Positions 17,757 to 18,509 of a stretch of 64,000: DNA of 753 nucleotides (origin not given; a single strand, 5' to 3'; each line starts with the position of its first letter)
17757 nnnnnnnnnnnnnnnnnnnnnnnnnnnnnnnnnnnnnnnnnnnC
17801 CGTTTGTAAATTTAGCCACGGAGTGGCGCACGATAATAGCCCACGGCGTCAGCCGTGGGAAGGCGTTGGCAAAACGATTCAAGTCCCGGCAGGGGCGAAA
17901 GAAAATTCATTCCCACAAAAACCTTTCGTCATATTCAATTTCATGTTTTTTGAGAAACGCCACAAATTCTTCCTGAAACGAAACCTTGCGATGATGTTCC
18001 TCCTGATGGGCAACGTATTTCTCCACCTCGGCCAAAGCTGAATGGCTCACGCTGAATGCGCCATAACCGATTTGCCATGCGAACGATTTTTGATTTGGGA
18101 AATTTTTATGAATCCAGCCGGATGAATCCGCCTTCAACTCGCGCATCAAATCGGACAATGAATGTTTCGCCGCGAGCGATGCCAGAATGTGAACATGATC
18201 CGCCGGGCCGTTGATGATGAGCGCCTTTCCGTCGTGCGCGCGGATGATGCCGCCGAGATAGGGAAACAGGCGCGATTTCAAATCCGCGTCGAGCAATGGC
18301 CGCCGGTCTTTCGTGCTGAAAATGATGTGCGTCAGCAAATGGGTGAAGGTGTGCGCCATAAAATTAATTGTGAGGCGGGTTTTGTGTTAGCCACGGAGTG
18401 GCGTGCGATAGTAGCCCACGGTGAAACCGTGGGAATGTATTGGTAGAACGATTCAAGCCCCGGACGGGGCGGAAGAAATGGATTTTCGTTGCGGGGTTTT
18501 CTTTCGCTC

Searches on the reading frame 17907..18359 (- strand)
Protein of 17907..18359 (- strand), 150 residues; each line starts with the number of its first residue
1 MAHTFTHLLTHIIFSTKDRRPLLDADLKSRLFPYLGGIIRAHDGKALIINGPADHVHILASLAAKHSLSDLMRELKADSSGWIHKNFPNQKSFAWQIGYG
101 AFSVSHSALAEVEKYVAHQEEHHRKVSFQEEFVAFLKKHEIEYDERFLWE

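Call 75: search_protein_families(library=pfam, proteins=[window:17907-18359:-])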
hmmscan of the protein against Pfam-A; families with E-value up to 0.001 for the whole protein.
window:17907-18359:- (150 aa): 1 family
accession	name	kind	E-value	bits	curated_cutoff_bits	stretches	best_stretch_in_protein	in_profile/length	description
PF01797.21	Y1_Tnp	-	3.2e-25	89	23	1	6-119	3-121/121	Transposase IS200 like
